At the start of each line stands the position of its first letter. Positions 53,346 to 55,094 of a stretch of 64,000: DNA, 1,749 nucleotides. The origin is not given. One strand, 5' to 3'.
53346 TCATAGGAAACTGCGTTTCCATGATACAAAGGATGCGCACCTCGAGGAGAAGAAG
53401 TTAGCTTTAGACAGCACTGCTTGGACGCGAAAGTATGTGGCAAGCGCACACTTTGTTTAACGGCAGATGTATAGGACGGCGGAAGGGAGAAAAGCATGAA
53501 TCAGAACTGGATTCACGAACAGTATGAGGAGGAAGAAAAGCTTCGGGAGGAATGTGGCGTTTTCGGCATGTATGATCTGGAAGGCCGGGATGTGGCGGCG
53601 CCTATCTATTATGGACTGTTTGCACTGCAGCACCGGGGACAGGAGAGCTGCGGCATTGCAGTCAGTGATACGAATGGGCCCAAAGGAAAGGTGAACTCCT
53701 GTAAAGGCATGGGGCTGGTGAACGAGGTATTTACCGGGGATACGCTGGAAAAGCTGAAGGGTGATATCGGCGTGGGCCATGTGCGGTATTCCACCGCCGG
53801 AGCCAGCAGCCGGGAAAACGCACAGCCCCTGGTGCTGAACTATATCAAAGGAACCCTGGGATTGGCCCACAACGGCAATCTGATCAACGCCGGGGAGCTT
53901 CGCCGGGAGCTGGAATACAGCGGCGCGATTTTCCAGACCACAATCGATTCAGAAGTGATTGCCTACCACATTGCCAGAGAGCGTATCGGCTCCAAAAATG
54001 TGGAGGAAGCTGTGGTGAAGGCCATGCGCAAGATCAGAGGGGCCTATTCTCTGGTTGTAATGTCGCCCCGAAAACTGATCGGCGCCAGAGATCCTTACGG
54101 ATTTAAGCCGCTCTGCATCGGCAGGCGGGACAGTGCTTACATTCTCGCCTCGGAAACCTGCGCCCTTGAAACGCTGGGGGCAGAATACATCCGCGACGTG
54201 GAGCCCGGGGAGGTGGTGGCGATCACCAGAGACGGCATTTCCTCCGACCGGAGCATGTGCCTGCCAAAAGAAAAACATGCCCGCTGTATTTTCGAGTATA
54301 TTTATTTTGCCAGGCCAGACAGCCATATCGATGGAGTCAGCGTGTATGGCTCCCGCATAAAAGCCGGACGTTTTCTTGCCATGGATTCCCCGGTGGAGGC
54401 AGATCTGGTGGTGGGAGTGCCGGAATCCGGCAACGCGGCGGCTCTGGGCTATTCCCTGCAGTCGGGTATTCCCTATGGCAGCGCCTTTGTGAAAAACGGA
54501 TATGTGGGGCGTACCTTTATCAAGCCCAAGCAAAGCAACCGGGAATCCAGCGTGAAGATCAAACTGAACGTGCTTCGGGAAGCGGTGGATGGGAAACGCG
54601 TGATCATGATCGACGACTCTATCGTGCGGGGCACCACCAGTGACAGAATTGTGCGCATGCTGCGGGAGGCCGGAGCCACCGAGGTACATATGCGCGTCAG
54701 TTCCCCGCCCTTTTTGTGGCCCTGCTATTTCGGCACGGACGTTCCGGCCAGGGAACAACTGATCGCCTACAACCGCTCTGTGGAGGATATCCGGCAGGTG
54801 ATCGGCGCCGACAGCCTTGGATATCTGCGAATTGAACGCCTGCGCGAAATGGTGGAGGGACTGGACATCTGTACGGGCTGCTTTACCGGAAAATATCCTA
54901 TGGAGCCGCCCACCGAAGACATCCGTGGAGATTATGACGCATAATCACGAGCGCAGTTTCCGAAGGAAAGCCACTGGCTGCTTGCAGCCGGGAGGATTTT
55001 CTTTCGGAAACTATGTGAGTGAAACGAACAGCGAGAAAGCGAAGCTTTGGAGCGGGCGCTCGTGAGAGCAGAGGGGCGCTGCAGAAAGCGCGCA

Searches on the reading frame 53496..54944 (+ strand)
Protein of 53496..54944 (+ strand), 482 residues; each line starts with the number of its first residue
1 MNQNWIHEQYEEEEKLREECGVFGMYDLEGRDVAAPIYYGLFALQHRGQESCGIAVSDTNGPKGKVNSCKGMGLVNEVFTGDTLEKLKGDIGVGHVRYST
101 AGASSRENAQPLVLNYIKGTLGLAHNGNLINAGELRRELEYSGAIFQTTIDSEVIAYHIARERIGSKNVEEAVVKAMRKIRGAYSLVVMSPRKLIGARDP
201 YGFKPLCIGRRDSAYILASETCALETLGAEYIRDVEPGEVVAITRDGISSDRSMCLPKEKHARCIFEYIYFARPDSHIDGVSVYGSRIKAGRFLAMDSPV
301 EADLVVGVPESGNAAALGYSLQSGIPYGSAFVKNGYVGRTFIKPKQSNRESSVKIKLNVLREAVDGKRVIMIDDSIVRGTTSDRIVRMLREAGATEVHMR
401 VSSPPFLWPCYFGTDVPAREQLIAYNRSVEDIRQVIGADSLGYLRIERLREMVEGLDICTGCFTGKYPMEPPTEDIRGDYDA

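Call 17: find_encoding_contigs(protein=window:53496-54944:+, flank=8000, max_places=8)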
Protein window:53496-54944:+ (482 aa): no gene with exactly this product is on record in the collection.

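Call 20: find_related_loci(query=window:53496-54944:+, collection=metagenome_contigs, flank=8000)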
Query window:53496-54944:+ (482 aa) in metagenome_contigs; peptide patterns used: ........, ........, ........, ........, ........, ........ (x = any residue, [..] = any of these).
600 stretches matched a pattern (row limit reached: there are more); 596 encode a relative of the query (tblastn E <= 1e-3); the best 80 are kept; 80 distinct loci.
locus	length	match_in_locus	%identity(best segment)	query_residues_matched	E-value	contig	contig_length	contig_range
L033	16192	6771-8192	83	9-481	0e+0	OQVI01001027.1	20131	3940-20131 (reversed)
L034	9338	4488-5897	84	13-481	0e+0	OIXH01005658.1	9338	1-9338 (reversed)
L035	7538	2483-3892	84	13-481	0e+0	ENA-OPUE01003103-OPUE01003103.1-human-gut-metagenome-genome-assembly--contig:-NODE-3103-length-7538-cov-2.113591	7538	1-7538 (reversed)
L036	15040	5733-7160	81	6-480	0e+0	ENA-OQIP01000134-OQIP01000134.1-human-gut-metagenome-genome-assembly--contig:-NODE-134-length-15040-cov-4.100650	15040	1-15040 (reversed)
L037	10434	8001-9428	81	6-480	0e+0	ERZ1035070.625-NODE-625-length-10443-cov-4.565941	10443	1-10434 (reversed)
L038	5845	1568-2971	84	14-480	0e+0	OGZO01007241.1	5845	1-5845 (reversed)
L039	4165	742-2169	81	6-480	0e+0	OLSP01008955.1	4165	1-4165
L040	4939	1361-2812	80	2-481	0e+0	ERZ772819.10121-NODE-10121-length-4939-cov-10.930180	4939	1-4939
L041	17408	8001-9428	81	6-480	0e+0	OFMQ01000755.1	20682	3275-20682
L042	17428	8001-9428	81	6-480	0e+0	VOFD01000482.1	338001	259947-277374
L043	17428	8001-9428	81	6-480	0e+0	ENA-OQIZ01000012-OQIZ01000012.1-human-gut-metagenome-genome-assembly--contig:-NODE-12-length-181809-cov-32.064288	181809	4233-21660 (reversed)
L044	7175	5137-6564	81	6-480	0e+0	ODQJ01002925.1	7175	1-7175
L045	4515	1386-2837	80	2-481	0e+0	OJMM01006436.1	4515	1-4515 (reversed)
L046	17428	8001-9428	81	6-480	0e+0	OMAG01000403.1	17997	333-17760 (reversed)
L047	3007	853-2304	80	2-481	0e+0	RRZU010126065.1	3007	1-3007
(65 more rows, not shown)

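Call 99: search_protein_families(library=ncbifam, proteins=[window:53496-54944:+], max_evalue=1e-20)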
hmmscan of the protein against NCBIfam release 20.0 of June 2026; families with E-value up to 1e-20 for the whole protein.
window:53496-54944:+ (482 aa): 3 families
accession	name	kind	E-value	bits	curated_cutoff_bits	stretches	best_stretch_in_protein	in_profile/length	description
TIGR01134.1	purF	equivalog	4.3e-157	523.9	350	1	20-468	1-432/432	amidophosphoribosyltransferase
NF001484.0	PRK00331.1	subfamily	1.8e-34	119.1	381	1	20-249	2-222/601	isomerizing glutamine--fructose-6-phosphate transaminase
TIGR01135.1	glmS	equivalog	1.4e-31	109.7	418.05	1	20-252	1-224/607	glutamine--fructose-6-phosphate transaminase (isomerizing)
